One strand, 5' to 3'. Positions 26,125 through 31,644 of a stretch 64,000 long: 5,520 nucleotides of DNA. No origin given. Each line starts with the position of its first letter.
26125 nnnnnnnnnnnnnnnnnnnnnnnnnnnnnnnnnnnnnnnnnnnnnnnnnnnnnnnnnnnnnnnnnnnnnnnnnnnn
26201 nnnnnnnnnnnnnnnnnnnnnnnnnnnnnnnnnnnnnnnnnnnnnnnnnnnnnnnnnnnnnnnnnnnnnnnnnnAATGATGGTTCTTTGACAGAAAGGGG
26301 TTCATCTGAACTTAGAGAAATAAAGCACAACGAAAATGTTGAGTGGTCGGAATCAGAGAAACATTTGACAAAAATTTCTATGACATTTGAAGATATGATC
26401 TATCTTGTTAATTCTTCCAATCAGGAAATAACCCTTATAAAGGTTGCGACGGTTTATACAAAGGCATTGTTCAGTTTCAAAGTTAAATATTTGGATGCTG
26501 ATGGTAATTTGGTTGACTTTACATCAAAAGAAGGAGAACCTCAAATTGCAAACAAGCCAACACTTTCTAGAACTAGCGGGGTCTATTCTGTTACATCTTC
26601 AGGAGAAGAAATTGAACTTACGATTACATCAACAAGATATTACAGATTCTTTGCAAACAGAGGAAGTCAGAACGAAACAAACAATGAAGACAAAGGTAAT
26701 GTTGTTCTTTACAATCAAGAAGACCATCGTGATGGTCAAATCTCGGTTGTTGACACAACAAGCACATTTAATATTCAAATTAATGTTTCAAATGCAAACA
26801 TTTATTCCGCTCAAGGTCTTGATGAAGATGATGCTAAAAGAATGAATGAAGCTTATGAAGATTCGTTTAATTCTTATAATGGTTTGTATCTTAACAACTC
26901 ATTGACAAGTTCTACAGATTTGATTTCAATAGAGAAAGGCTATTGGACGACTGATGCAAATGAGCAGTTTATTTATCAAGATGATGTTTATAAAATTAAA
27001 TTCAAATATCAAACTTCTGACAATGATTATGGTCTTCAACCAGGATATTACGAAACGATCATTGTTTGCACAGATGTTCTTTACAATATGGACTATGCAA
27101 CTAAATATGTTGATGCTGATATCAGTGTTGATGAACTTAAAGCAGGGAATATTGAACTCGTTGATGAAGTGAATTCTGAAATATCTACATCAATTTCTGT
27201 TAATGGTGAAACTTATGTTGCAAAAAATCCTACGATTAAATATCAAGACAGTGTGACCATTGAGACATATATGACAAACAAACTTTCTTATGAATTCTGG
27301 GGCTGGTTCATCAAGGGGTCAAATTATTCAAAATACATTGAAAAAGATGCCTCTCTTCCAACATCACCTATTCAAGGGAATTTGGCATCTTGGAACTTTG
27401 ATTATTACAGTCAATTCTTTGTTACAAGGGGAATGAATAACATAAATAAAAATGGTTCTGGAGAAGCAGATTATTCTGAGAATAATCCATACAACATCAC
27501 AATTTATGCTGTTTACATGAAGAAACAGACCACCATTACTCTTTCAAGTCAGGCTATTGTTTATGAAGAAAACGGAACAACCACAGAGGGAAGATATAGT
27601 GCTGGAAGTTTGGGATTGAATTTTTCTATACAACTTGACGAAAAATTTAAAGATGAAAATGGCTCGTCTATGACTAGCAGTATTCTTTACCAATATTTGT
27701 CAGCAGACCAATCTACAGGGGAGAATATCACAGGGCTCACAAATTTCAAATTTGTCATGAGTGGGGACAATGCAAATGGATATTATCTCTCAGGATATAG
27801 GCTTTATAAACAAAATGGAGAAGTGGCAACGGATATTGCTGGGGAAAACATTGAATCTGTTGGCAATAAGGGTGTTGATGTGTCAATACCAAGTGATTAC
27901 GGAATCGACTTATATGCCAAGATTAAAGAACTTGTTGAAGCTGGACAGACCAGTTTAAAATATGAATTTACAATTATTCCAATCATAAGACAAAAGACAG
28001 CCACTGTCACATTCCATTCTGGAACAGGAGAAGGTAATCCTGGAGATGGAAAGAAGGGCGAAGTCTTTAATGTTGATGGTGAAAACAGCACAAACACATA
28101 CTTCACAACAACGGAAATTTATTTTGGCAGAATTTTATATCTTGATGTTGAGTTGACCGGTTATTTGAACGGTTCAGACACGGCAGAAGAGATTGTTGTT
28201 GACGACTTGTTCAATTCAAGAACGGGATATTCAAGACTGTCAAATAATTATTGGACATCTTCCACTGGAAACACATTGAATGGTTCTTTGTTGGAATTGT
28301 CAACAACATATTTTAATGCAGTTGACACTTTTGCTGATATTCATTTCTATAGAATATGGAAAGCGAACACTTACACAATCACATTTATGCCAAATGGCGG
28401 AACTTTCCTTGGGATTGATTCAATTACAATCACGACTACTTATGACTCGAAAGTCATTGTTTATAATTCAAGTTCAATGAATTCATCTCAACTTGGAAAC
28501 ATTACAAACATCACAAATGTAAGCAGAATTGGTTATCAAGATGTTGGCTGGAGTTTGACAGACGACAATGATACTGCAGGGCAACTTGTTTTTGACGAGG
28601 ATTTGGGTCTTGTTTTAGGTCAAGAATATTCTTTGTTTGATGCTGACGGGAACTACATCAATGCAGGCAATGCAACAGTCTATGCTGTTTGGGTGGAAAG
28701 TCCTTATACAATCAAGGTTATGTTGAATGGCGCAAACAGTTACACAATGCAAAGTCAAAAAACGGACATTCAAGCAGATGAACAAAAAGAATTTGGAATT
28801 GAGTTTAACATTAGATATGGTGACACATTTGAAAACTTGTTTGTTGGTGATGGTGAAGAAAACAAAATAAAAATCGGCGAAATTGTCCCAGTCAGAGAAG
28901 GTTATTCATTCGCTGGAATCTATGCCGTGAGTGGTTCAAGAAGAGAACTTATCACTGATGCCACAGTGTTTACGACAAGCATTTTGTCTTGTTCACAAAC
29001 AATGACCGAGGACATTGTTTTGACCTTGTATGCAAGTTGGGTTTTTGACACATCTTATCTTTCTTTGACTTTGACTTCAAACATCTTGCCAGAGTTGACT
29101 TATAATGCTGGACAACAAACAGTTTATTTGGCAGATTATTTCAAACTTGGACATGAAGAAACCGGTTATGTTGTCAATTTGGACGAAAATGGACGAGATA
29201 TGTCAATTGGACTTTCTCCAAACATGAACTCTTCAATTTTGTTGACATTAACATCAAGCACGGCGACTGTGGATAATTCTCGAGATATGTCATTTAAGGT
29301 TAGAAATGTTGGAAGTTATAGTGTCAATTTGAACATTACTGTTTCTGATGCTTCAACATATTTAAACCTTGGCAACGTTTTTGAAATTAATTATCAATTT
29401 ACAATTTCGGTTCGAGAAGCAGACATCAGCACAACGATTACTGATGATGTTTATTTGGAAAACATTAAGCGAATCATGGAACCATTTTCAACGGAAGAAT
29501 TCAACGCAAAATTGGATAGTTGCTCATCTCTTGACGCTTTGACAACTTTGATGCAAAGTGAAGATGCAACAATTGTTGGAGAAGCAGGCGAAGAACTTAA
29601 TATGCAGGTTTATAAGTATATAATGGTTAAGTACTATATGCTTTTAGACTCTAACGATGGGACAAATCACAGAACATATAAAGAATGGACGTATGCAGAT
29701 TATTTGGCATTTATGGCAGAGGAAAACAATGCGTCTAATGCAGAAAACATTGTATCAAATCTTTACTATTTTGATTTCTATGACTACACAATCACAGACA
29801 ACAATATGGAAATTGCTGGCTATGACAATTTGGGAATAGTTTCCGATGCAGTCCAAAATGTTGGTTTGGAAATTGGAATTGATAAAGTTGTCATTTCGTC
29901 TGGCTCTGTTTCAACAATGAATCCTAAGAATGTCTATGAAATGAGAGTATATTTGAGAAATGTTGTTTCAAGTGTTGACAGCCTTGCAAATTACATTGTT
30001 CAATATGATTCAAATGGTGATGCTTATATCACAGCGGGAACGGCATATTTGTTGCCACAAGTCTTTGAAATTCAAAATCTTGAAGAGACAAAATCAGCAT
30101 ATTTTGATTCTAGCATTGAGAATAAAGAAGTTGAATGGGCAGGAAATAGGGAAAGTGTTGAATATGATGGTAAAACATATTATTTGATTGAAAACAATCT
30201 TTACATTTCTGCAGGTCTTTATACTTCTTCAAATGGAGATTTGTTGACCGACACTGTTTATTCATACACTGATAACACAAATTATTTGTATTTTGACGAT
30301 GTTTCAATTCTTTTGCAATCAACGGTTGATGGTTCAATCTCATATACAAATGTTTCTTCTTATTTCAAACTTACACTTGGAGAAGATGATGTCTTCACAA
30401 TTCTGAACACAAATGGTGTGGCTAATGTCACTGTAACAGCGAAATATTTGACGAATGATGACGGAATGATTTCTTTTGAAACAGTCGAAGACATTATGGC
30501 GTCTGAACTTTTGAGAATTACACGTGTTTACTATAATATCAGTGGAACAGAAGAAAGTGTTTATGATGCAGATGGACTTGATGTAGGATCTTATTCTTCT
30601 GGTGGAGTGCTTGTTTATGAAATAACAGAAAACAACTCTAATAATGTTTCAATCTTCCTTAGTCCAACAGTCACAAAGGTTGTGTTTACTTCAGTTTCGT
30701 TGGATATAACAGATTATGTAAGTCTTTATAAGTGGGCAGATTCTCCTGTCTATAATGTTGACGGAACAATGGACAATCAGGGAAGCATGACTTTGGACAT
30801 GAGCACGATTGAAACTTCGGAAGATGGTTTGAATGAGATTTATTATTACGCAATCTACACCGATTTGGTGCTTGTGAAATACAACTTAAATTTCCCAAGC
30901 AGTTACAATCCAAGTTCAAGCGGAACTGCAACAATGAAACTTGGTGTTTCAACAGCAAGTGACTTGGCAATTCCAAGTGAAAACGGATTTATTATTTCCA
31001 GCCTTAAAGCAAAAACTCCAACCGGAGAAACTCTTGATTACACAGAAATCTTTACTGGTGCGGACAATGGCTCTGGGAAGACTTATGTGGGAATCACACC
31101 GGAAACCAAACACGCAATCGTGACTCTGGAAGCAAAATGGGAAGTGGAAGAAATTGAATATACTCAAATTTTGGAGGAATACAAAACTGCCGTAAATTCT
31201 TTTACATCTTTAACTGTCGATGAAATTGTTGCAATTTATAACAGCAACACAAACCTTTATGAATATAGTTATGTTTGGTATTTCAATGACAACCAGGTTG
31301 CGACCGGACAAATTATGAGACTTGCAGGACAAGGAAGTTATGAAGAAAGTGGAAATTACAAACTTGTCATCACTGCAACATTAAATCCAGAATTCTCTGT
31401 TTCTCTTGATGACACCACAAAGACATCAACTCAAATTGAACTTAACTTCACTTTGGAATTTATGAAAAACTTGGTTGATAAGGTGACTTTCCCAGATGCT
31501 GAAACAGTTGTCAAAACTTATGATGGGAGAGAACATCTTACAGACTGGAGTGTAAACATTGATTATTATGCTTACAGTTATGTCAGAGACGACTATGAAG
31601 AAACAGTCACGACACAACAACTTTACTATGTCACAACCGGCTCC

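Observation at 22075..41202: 19.1-kb single ORF: a ~6,375-aa mosaic, membrane-anchored surface protein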

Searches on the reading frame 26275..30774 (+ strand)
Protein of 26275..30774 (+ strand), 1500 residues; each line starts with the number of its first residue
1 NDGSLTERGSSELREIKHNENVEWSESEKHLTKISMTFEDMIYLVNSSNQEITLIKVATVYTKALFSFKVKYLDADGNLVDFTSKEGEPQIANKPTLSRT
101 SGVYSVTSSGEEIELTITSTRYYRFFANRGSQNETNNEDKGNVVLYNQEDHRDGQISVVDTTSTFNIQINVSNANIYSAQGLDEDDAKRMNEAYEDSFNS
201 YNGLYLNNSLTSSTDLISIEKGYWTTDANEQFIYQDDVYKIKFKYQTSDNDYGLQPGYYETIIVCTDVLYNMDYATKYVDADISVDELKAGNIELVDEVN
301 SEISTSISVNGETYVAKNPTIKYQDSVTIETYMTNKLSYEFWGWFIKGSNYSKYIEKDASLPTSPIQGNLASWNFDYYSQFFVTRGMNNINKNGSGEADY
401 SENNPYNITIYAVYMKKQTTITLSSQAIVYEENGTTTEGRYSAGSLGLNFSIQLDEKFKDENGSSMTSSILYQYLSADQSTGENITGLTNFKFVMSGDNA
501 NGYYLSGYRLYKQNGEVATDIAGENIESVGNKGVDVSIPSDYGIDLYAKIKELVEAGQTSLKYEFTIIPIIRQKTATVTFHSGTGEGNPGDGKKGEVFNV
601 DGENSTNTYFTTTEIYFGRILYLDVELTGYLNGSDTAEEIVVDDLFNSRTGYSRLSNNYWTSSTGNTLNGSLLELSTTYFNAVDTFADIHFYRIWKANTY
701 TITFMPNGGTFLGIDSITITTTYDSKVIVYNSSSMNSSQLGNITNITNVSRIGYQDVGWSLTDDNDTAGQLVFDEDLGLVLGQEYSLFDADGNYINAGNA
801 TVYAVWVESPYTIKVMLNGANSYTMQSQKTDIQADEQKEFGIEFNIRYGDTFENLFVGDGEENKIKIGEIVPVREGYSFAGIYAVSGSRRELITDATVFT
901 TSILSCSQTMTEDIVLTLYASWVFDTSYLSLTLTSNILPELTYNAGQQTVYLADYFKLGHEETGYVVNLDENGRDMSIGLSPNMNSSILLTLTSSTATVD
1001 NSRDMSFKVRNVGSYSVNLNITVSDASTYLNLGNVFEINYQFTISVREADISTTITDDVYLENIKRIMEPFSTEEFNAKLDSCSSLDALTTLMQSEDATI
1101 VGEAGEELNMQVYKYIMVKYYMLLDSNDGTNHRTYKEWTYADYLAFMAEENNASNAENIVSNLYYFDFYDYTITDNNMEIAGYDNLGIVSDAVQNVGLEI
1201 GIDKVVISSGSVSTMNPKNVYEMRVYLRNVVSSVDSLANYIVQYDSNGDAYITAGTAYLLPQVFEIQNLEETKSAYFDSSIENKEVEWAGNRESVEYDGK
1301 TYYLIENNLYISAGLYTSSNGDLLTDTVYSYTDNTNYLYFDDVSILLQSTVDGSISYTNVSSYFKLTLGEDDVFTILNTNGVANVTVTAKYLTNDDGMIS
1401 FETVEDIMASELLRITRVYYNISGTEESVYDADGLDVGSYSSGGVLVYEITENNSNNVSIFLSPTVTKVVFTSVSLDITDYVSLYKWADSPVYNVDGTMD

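Call 4: search_protein_families(library=pfam, proteins=[window:26275-30774:+], max_evalue=0.01)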
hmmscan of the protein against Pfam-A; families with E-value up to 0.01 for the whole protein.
window:26275-30774:+ (1500 aa): 2 families
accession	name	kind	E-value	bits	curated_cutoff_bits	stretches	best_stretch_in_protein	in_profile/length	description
PF03217.20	SlpA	-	0.0021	18.6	23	0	1294-1313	43-62/63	Surface layer protein A domain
PF09479.16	Flg_new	-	0.0044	17.6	27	0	700-729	1-24/65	Listeria-Bacteroides repeat domain (List_Bact_rpt)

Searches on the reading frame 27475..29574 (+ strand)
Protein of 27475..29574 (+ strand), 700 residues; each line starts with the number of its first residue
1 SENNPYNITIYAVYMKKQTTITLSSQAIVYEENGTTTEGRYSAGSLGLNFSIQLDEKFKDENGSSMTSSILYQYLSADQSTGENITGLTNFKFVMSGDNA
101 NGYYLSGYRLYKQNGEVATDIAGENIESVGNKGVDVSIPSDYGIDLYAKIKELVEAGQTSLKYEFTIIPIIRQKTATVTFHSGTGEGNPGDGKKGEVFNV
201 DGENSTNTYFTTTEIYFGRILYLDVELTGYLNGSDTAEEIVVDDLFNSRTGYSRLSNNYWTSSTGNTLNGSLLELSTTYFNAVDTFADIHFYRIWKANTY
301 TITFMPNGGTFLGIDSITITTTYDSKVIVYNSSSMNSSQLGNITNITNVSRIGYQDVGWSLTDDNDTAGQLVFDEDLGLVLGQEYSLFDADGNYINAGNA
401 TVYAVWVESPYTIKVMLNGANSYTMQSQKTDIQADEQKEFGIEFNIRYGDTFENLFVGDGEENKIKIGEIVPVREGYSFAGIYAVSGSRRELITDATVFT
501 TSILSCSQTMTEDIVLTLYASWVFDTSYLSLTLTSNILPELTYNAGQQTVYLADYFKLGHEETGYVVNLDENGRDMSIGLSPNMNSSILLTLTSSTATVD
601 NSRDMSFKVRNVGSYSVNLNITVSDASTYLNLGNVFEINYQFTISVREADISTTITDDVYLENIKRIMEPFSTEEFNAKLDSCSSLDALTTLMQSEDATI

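Call 15: search_protein_families(library=pfam, proteins=[window:27475-29574:+], max_evalue=1)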
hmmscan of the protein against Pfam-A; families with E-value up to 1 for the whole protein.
window:27475-29574:+ (700 aa): 2 families
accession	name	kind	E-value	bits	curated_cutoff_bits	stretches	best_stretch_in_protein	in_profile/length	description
PF09479.16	Flg_new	-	0.13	12.8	27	1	300-329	1-24/65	Listeria-Bacteroides repeat domain (List_Bact_rpt)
PF19791.4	DUF6275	-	0.84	9.9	22.6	0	529-558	45-74/81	Family of unknown function (DUF6275)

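Call 20: search_protein_families(library=ncbifam, proteins=[window:27475-29574:+], max_evalue=0.1)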
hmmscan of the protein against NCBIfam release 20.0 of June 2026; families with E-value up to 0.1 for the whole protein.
window:27475-29574:+ (700 aa): 1 family
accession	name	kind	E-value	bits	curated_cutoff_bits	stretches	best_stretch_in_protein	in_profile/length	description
NF003275.0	PRK04266.1-1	equivalog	0.034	13.3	339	1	343-448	10-114/233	fibrillarin-like rRNA/tRNA 2'-O-methyltransferase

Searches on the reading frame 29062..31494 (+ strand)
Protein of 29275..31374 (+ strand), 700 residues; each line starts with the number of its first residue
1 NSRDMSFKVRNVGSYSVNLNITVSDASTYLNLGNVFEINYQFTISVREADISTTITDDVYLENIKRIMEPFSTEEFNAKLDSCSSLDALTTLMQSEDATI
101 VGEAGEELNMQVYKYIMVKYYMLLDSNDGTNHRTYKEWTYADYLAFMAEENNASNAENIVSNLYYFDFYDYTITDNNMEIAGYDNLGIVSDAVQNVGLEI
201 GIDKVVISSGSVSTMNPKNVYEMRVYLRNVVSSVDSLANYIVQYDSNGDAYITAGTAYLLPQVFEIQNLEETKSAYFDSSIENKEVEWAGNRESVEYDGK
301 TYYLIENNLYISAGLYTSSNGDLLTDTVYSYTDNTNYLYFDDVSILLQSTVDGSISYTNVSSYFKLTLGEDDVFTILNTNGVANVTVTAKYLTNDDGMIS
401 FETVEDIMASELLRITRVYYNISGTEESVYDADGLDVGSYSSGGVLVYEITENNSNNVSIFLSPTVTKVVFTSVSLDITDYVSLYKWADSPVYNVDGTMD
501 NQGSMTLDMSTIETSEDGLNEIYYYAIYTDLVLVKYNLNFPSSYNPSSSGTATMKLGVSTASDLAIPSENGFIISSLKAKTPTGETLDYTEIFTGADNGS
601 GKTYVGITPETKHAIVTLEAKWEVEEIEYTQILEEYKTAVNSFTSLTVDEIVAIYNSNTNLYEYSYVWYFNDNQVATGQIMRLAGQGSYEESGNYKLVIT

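Call 15: search_protein_families(library=pfam, proteins=[window:29275-31374:+], max_evalue=1)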
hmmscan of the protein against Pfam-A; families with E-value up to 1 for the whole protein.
window:29275-31374:+ (700 aa): 2 families
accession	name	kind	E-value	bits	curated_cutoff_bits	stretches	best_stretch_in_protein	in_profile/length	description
PF03217.20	SlpA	-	0.02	15.5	23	1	294-313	43-62/63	Surface layer protein A domain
PF23927.1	DUF7265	-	0.19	12.3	24.6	1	242-295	32-87/109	Domain of unknown function (DUF7265)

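Call 20: search_protein_families(library=ncbifam, proteins=[window:29275-31374:+], max_evalue=0.1)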
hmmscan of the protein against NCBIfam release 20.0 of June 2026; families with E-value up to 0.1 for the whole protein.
window:29275-31374:+ (700 aa): 0 families

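Call 79: find_homologous_proteins(query=A3, max_evalue=0.001)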
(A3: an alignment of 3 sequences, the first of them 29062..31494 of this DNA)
Query A3 (3 sequences): 8000 candidates shared short words with the query, none scored E <= 0.001.

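Call 80: search_solved_structures(query=A3, max_evalue=1)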
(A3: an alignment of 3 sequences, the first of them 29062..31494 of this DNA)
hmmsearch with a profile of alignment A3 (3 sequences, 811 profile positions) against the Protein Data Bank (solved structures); distinct sequences matched with E-value up to 1: 1.
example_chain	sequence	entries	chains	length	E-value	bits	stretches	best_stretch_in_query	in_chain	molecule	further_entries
5hvm_A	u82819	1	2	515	0.23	12.6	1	123-188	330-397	Alpha,alpha-trehalose-phosphate synthase (UDP-forming)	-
